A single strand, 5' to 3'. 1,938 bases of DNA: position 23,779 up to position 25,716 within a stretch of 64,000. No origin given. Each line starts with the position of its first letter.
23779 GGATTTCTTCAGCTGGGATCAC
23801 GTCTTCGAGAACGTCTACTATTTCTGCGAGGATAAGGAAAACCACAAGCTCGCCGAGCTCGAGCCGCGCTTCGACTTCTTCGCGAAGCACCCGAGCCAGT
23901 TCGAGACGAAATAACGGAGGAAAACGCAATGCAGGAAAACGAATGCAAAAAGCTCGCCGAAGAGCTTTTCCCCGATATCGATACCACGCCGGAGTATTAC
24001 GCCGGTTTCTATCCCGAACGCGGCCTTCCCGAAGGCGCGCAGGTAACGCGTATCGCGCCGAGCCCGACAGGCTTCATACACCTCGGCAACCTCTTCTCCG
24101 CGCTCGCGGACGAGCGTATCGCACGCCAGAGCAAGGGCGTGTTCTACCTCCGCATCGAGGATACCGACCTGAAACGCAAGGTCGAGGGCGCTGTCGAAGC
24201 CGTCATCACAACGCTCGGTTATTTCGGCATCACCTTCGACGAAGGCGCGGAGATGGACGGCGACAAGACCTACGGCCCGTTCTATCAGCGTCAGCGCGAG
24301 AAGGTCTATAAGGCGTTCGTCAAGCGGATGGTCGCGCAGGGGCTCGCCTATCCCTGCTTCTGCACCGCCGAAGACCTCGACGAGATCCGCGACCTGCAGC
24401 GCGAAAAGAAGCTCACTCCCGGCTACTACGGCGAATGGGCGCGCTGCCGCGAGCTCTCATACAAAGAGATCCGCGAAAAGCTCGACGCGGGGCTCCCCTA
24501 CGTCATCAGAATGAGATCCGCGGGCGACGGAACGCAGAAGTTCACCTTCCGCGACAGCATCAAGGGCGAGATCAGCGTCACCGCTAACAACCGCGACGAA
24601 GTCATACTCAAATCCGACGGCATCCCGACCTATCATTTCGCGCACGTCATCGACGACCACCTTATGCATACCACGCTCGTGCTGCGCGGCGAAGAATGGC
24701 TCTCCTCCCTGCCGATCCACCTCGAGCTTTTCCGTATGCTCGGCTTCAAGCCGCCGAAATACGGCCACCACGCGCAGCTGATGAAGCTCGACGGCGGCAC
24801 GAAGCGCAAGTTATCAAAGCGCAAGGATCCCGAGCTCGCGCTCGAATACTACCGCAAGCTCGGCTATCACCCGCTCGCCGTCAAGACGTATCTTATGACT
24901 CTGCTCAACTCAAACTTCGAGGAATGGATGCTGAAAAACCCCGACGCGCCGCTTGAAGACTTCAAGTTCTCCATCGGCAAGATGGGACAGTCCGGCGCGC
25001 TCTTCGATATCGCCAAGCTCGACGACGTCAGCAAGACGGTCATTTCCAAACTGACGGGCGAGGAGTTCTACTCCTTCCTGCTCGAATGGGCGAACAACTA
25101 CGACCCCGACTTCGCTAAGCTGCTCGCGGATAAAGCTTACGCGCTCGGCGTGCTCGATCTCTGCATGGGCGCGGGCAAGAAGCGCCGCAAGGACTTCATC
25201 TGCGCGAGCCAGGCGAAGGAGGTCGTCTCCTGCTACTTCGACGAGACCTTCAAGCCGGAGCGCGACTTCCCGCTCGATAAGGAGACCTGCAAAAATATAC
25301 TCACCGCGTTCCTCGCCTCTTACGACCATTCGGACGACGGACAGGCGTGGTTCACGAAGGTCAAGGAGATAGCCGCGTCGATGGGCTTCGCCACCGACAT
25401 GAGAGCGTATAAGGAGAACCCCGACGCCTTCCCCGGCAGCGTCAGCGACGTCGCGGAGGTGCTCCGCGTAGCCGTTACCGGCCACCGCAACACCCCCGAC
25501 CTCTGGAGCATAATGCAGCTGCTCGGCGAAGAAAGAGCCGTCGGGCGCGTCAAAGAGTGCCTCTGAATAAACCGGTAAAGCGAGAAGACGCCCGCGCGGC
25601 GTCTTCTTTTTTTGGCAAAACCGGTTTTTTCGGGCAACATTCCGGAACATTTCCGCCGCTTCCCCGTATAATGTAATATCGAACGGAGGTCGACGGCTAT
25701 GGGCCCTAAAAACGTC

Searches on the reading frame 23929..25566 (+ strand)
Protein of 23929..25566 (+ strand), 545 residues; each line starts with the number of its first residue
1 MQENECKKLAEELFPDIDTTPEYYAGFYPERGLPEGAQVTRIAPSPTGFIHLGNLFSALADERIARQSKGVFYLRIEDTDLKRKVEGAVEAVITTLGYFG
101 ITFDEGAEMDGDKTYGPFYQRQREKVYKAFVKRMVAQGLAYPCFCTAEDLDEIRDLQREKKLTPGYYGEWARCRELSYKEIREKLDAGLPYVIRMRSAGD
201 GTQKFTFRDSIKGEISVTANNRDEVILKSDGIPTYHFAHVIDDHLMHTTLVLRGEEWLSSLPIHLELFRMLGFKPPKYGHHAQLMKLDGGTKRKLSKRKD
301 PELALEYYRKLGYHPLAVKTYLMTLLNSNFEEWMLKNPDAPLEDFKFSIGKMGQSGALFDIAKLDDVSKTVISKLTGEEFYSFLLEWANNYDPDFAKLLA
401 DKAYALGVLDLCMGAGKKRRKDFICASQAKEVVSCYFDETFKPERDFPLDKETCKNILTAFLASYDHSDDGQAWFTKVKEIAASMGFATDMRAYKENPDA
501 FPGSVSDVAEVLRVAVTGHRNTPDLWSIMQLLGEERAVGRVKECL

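Call 75: find_encoding_contigs(protein=window:23929-25566:+, flank=6000, max_places=10)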
Protein window:23929-25566:+ (545 aa): 3 contigs read that carry it; 1 place shown.
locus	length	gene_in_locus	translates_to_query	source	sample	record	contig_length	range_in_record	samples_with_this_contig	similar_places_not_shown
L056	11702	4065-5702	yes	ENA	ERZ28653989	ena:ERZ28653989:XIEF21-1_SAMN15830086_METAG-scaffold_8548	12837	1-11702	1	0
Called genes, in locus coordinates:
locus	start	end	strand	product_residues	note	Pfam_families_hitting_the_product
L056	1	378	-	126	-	?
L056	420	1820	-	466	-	-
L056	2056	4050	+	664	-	PF09334:tRNA-synt_1g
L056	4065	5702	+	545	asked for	PF00749:tRNA-synt_1c, PF19269:Anticodon_2 (weak)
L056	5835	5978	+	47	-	-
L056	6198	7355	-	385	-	-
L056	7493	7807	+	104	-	PF01381:HTH_3, PF13443:HTH_26, PF13560:HTH_31 (weak)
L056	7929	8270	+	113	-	-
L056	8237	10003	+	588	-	-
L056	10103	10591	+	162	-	PF04542:Sigma70_r2, PF08281:Sigma70_r4_2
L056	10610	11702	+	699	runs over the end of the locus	PF09826:Beta_propel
